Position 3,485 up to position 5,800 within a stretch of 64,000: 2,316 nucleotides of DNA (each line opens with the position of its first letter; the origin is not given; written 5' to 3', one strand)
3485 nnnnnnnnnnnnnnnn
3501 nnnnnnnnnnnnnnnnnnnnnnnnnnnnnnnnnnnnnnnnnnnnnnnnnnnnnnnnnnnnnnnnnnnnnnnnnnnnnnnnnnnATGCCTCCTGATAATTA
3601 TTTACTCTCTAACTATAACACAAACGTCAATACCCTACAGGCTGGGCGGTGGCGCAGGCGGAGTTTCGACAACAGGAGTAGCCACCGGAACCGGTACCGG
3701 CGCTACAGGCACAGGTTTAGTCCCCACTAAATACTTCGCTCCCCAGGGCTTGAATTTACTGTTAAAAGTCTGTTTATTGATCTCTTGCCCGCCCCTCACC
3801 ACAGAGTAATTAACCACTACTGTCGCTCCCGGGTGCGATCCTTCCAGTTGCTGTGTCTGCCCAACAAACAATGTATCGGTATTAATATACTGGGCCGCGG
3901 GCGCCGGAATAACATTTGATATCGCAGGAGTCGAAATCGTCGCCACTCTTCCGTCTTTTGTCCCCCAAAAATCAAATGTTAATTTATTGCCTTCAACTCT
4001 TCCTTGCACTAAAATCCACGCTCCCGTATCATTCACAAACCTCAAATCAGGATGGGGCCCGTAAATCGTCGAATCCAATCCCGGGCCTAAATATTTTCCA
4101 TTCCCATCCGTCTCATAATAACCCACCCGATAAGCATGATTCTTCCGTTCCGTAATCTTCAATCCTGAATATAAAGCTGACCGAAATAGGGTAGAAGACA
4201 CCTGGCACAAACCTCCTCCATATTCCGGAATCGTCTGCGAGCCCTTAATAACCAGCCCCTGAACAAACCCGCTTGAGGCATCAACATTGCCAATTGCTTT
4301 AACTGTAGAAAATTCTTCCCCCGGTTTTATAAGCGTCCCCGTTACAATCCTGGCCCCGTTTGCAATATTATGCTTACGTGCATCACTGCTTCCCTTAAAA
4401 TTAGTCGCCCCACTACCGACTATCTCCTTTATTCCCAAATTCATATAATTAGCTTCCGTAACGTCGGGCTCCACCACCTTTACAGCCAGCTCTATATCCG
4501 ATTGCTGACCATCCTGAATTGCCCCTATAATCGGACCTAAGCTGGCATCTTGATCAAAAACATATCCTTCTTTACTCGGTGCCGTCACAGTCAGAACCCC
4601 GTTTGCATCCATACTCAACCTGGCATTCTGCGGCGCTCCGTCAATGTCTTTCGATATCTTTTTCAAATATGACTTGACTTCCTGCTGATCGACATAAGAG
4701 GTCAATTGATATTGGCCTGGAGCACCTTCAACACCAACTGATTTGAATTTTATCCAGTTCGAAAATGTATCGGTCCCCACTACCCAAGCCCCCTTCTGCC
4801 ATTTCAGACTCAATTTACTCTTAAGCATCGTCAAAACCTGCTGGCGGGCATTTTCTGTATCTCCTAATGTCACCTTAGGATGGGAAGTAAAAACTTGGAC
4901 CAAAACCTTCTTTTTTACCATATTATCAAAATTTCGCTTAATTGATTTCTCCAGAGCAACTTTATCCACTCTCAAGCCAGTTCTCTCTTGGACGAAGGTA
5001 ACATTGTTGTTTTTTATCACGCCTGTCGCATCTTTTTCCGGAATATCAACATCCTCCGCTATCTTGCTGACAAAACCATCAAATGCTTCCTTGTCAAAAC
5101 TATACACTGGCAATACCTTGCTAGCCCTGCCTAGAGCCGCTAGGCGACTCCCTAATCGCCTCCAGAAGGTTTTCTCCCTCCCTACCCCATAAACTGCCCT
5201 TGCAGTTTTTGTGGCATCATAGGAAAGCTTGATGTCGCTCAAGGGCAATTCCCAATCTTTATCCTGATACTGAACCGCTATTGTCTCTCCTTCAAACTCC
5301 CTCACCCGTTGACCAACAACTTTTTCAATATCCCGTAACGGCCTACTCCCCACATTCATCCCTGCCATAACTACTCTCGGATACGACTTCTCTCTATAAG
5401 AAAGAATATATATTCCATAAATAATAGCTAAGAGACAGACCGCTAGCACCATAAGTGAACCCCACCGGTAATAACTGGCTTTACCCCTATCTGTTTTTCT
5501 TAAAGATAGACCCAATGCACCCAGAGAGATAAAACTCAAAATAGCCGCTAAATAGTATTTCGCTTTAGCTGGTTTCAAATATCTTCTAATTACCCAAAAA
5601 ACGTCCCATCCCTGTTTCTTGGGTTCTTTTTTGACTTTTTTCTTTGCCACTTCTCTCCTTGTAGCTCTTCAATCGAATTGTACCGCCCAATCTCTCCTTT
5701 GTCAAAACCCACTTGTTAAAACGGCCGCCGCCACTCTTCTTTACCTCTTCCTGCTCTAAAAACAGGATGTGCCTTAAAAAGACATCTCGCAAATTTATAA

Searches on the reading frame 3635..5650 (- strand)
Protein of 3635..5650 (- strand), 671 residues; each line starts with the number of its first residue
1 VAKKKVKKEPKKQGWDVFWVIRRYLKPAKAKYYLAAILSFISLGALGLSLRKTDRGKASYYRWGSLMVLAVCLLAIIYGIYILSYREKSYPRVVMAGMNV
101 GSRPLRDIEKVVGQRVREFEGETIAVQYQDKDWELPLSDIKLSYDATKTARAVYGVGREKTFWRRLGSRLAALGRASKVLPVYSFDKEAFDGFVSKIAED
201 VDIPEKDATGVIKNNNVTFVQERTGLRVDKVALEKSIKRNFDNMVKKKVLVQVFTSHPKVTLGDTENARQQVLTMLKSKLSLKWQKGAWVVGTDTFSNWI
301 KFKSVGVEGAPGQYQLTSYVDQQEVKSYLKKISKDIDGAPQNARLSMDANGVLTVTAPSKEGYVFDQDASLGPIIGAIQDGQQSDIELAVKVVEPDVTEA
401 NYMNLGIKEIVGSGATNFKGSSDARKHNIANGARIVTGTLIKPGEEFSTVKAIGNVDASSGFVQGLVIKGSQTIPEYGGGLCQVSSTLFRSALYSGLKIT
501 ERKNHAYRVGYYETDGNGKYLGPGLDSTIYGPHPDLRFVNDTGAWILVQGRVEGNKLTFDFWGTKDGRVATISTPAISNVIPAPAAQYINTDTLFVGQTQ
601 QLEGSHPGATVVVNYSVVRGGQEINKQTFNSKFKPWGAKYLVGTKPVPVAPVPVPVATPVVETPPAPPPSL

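Call 9: search_protein_families(library=pfam, proteins=[window:3635-5650:-])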
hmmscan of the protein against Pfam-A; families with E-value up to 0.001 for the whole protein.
window:3635-5650:- (671 aa): 2 families
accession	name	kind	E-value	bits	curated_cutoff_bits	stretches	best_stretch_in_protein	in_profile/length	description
PF04294.18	VanW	-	5.9e-37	126.5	27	1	425-562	2-130/130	VanW like protein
PF12229.13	PG_binding_4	-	4.1e-29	101.6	22.1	2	133-248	1-115/117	Putative peptidoglycan binding domain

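Call 17: find_encoding_contigs(protein=window:3635-5650:-, flank=3000, max_places=10)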
Protein window:3635-5650:- (671 aa): 1 contig read that carries it; 1 place shown.
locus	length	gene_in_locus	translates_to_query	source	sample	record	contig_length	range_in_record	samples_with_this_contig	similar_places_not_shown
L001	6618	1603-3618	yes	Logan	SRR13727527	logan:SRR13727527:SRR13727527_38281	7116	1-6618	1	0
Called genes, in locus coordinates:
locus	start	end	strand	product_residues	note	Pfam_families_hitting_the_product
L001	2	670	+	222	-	?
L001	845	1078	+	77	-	PF11213:DUF3006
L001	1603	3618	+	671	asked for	PF12229:PG_binding_4, PF04294:VanW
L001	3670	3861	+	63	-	-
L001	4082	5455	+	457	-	PF13522:GATase_6, PF13537:GATase_7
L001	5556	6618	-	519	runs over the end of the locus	?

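Call 19: find_homologous_proteins(query=window:3635-5650:-, max_evalue=1e-30)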
Query window:3635-5650:- (671 aa): 1156 proteins with E <= 1e-30 among 8000 candidates; the best 120 are listed.
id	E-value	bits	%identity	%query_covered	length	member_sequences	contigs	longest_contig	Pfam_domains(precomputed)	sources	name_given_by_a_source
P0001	0.0e+0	1513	100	100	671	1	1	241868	PF04294.19,PF12229.14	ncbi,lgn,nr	ncbi:MAG: VanW family protein [bacterium]|nr:VanW family protein [bacterium]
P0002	1.9e-268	910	63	94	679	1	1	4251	PF04294.19,PF12229.14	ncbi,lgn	-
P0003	3.0e-266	903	61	96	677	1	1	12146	PF04294.19,PF12229.14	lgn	-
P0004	3.5e-256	870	62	96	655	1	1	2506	PF04294.19,PF07501.18,PF12229.14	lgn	-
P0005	2.0e-235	801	63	88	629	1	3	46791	PF04294.19,PF12229.14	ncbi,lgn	-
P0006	1.5e-230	785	57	95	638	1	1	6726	PF04294.19,PF12229.14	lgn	-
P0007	9.4e-162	558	45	86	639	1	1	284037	PF04294.19,PF12229.14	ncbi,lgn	-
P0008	5.5e-158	545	43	87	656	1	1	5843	PF04294.19,PF12229.14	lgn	-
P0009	1.9e-133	464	53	65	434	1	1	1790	PF04294.19,PF12229.14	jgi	jgi:vancomycin resistance protein YoaR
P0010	2.1e-123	431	38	89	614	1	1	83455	PF04294.19,PF07501.18,PF12229.14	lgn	-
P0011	3.6e-123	430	40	87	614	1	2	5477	PF04294.19,PF07501.18,PF12229.14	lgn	-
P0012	4.5e-122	427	39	89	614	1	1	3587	PF04294.19,PF07501.18,PF12229.14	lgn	-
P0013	6.2e-122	426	38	85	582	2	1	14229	PF04294.19,PF12229.14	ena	-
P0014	5.1e-120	420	39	90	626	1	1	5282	PF04294.19,PF07501.18,PF12229.14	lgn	-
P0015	5.0e-119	417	38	85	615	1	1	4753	PF04294.19,PF07501.18,PF12229.14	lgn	-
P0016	6.3e-119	416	37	84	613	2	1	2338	PF04294.19,PF07501.18,PF12229.14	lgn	-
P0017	7.1e-119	416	37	85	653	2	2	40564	PF04294.19,PF12229.14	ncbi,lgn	-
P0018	3.4e-118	414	39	89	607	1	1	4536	PF04294.19,PF07501.18,PF12229.14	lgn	-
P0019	4.7e-117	410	38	88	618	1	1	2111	PF04294.19,PF12229.14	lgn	-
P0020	7.6e-117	409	37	92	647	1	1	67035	PF04294.19,PF12229.14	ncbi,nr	ncbi:VanW family protein [Candidatus Berkelbacteria bacterium]|nr:VanW family protein [Candidatus Be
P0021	1.0e-116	409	39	84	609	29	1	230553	PF04294.19,PF12229.14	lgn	-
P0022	3.2e-115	404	37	87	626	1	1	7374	PF04294.19,PF12229.14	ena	-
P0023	3.7e-115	404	37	88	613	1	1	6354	PF04294.19,PF07501.18,PF12229.14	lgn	-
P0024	8.4e-115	403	37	86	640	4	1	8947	PF04294.19,PF12229.14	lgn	-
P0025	1.2e-114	402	37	85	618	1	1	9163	PF04294.19,PF12229.14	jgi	jgi:vancomycin resistance protein YoaR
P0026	1.4e-114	402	36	88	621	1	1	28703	PF04294.19,PF07501.18,PF12229.14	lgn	-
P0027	2.0e-114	401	38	81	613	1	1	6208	PF04294.19,PF07501.18,PF12229.14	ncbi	-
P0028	2.1e-114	401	38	81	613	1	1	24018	PF04294.19,PF07501.18,PF12229.14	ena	-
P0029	5.0e-114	400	35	87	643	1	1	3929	PF04294.19,PF12229.14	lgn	-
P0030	1.5e-113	398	35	90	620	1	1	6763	PF04294.19,PF07501.18,PF12229.14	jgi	jgi:vancomycin resistance protein YoaR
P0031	8.7e-110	386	35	89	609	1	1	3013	PF04294.19,PF12229.14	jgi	jgi:vancomycin resistance protein YoaR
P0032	9.0e-110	386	36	88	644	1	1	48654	PF04294.19,PF07501.18,PF12229.14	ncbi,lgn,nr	ncbi:VanW family protein [Candidatus Berkelbacteria bacterium]|nr:VanW family protein [Candidatus Be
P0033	3.1e-109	384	35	86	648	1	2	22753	PF04294.19,PF12229.14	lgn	-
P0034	5.9e-109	383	34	86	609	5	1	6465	PF04294.19,PF07501.18,PF12229.14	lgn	-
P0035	6.5e-109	383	36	92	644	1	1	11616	PF04294.19,PF12229.14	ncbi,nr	ncbi:VanW family protein [Candidatus Berkelbacteria bacterium]|nr:VanW family protein [Candidatus Be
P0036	2.1e-108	381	36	88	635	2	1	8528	PF04294.19,PF12229.14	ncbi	-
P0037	2.2e-108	381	36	89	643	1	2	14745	PF04294.19,PF07501.18,PF12229.14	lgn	-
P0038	1.1e-107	379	35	89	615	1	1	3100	PF04294.19,PF12229.14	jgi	jgi:vancomycin resistance protein YoaR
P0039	1.7e-107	378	36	85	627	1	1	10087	PF04294.19,PF12229.14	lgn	-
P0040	6.8e-107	376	35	88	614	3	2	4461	PF04294.19,PF12229.14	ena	-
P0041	7.9e-107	376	35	90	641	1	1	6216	PF04294.19,PF12229.14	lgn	-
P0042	1.5e-106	375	35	91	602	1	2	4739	PF04294.19,PF12229.14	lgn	-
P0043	2.9e-106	374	36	85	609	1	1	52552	PF04294.19,PF07501.18,PF12229.14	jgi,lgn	-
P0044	8.2e-106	373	34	86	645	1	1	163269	PF04294.19,PF12229.14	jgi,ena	-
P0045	8.5e-106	373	37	87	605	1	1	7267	PF04294.19,PF12229.14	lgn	-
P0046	1.3e-105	372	34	86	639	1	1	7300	PF04294.19,PF07501.18,PF12229.14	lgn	-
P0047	3.5e-105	371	37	89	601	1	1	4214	PF04294.19,PF12229.14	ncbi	-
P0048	4.5e-105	370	37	86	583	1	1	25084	PF04294.19,PF12229.14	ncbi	-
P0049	6.7e-105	370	34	84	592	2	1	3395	PF04294.19,PF12229.14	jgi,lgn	-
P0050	9.7e-105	369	36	86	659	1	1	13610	PF04294.19,PF07501.18,PF12229.14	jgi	jgi:vancomycin resistance protein YoaR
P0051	2.6e-104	368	35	89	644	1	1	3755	PF04294.19,PF07501.18,PF12229.14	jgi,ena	-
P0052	3.4e-104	367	38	84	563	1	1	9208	PF04294.19,PF12229.14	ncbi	ncbi:MAG: VanW family protein, partial [Patescibacteria group bacterium]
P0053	5.3e-104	367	33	87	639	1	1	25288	PF04294.19,PF12229.14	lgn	-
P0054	6.1e-104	367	37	85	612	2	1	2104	PF04294.19,PF12229.14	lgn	-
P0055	6.4e-104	367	35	88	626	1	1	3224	PF04294.19,PF12229.14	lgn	-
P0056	9.5e-104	366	36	89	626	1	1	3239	PF04294.19,PF12229.14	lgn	-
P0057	2.0e-103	365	35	86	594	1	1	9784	PF04294.19,PF12229.14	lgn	-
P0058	2.4e-103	365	34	86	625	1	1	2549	PF04294.19,PF12229.14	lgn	-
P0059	3.3e-103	364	35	87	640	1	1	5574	PF04294.19,PF07501.18,PF12229.14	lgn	-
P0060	5.0e-103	364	36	86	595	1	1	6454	PF04294.19,PF12229.14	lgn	-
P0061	5.1e-103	364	35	90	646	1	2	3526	PF04294.19,PF12229.14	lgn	-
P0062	5.2e-103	364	34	89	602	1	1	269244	PF04294.19,PF12229.14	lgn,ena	-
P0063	8.4e-103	363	35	86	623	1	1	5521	PF04294.19,PF07501.18,PF12229.14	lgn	-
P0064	1.3e-102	362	35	85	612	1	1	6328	PF04294.19,PF12229.14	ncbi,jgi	jgi:vancomycin resistance protein YoaR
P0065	2.7e-102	361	35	85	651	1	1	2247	PF04294.19,PF12229.14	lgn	-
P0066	3.1e-102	361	35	85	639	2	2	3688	PF04294.19,PF12229.14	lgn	-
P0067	8.4e-102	360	34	90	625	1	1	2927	PF04294.19,PF12229.14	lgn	-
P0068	1.3e-101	359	34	89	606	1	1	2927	PF04294.19,PF07501.18,PF12229.14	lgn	-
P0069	1.8e-101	359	36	84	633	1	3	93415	PF04294.19,PF12229.14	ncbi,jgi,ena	ncbi:MAG: VanW family protein [Candidatus Berkelbacteria bacterium]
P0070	1.8e-101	358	35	89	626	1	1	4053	PF04294.19,PF07501.18,PF12229.14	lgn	-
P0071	3.4e-101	358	33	89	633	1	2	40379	PF04294.19,PF12229.14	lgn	-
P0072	3.4e-101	358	34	86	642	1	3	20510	PF04294.19,PF12229.14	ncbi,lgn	-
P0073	3.6e-101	358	34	85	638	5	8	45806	PF04294.19,PF07501.18,PF12229.14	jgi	-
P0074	4.1e-101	357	35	90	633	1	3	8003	PF04294.19,PF12229.14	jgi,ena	-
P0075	8.2e-101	356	35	87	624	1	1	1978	PF04294.19,PF12229.14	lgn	-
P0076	8.5e-101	356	37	84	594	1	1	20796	PF04294.19,PF12229.14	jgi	jgi:vancomycin resistance protein YoaR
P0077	1.1e-100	356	34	90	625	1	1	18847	PF04294.19,PF12229.14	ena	-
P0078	1.1e-100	356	36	88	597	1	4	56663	PF04294.19,PF12229.14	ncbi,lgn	-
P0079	1.7e-100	355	34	88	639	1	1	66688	PF04294.19,PF12229.14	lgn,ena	-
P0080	1.7e-100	355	35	86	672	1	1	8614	PF04294.19,PF12229.14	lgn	-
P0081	2.0e-100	355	34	82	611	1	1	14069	PF04294.19,PF12229.14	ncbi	-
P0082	4.4e-100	354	32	90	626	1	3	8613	PF04294.19,PF12229.14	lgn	-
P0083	4.9e-100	354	34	89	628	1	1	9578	PF04294.19,PF12229.14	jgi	-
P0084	6.0e-100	353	33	86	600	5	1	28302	PF04294.19,PF12229.14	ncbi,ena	-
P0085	6.4e-100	353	35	88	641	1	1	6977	PF04294.19,PF07501.18,PF12229.14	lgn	-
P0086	8.9e-100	353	35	84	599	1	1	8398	PF04294.19,PF07501.18,PF12229.14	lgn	-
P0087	1.7e-99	352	33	91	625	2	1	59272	PF04294.19,PF12229.14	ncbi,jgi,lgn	-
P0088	4.2e-99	351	33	86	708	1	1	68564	PF04294.19,PF12229.14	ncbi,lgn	-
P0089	5.1e-99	350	34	87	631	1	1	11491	PF04294.19,PF12229.14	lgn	-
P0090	5.6e-99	350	34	89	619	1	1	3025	PF04294.19,PF07501.18,PF12229.14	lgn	-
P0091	2.6e-98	348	33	86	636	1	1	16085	PF04294.19,PF12229.14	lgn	-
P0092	2.7e-98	348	34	87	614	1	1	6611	PF04294.19,PF12229.14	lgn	-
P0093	3.8e-98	348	36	87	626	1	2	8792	PF04294.19,PF12229.14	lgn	-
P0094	3.9e-98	347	34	89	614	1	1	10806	PF04294.19,PF12229.14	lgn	-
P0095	6.3e-98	347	32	88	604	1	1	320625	PF04294.19,PF07501.18,PF12229.14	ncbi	-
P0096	1.1e-97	346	34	87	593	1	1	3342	PF04294.19,PF12229.14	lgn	-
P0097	1.2e-97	346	35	87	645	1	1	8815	PF04294.19,PF12229.14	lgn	-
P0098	1.5e-97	346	33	87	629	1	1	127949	PF04294.19,PF12229.14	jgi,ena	-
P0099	3.2e-97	344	34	87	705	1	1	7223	PF04294.19,PF12229.14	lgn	-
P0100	4.6e-97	344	33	86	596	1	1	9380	PF04294.19,PF12229.14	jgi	-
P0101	4.9e-97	344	33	89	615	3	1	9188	PF04294.19,PF12229.14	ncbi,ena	-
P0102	5.4e-97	344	33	84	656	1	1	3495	PF04294.19,PF12229.14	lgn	-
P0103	6.4e-97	343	35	84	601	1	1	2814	PF04294.19,PF12229.14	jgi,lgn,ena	-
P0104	1.5e-96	342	36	87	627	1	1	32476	PF04294.19,PF07501.18,PF12229.14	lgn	-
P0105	1.8e-96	342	35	87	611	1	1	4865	PF04294.19,PF12229.14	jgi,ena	-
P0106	1.9e-96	342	32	90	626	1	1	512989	PF04294.19,PF12229.14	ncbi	-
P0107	2.2e-96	342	35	87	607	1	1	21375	PF04294.19,PF12229.14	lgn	-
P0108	2.3e-96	342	35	85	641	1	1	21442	PF04294.19,PF12229.14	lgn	-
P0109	2.3e-96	342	32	90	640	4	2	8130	PF04294.19,PF12229.14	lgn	-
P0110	2.7e-96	341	35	87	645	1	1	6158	PF04294.19,PF12229.14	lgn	-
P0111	3.0e-96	341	33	86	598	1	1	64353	PF04294.19,PF12229.14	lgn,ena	-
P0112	3.0e-96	341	33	87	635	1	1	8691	PF04294.19,PF12229.14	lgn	-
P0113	8.9e-96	340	34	90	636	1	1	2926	PF04294.19,PF12229.14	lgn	-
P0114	1.2e-95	339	32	88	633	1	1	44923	PF04294.19,PF07501.18,PF12229.14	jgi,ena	-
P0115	1.2e-95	339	33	86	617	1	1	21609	PF04294.19,PF12229.14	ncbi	-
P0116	1.7e-95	339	34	92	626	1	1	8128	PF04294.19,PF12229.14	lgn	-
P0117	2.4e-95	338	34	86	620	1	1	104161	PF04294.19,PF12229.14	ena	-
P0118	2.9e-95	338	32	90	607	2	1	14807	PF04294.19,PF07501.18,PF12229.14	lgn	-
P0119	3.1e-95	338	34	87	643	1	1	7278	PF04294.19,PF12229.14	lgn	-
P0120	4.5e-95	337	35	87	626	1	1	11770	PF04294.19,PF12229.14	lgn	-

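Call 20: find_encoding_contigs(protein=P0002, flank=3000, max_places=3)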
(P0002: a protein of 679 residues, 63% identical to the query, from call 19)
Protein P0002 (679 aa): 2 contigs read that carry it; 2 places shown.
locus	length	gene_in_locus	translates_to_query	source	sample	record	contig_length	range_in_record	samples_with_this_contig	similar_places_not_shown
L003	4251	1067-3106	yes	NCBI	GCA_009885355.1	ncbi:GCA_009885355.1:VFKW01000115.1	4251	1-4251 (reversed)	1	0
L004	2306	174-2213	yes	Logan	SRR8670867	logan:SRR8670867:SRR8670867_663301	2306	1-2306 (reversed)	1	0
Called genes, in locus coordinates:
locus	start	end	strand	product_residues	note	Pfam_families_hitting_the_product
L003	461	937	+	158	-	-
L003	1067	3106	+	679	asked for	PF12229:PG_binding_4, PF04294:VanW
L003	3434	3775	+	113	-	-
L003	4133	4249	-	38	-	?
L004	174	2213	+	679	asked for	PF12229:PG_binding_4, PF04294:VanW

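Call 21: find_encoding_contigs(protein=P0003, flank=3000, max_places=3)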
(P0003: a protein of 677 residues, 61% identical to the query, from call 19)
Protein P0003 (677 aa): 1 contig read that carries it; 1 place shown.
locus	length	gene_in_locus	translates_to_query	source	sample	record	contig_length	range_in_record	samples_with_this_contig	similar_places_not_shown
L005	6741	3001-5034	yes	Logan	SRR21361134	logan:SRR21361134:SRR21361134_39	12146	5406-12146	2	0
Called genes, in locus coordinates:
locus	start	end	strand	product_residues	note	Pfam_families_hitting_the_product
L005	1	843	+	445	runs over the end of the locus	-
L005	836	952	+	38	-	-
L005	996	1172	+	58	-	-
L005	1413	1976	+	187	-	-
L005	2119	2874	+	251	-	-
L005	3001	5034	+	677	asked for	PF12229:PG_binding_4, PF04294:VanW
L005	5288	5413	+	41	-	-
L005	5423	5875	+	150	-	-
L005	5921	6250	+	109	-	-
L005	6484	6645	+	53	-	-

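Call 22: find_encoding_contigs(protein=P0005, flank=3000, max_places=3)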
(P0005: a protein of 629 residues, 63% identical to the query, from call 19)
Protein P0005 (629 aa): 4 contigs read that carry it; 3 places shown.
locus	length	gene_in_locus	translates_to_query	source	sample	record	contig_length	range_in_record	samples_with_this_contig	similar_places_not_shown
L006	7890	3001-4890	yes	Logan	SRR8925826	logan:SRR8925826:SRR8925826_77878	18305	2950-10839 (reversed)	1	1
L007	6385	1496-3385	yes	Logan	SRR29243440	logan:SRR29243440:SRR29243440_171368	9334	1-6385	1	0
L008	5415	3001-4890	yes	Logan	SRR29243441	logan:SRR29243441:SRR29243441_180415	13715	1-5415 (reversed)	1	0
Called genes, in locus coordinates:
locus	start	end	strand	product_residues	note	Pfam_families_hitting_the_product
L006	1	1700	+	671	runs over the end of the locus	PF03030:H_PPase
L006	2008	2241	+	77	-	PF11213:DUF3006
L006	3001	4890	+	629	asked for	PF12229:PG_binding_4, PF04294:VanW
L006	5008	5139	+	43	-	-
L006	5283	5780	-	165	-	PF18931:DUF5680 (faint)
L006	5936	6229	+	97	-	-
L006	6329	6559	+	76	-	-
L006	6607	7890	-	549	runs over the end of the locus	PF06418:CTP_synth_N, PF00117:GATase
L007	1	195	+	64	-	?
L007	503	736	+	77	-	PF11213:DUF3006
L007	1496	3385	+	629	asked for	PF12229:PG_binding_4, PF04294:VanW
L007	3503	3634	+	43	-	-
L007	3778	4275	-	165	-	PF18931:DUF5680 (faint)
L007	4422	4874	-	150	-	-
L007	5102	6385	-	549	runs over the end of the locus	PF06418:CTP_synth_N, PF00117:GATase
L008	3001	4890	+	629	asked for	PF12229:PG_binding_4, PF04294:VanW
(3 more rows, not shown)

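Call 23: find_encoding_contigs(protein=P0006, flank=3000, max_places=3)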
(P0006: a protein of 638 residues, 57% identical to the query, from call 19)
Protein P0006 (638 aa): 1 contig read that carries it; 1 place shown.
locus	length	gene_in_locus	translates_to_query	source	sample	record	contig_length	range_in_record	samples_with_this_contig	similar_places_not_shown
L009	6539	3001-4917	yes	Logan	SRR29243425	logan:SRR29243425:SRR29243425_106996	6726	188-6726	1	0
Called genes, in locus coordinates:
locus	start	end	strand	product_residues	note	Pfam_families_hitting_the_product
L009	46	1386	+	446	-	-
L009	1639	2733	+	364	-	-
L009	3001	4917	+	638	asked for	PF12229:PG_binding_4, PF04294:VanW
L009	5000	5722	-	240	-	-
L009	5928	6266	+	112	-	-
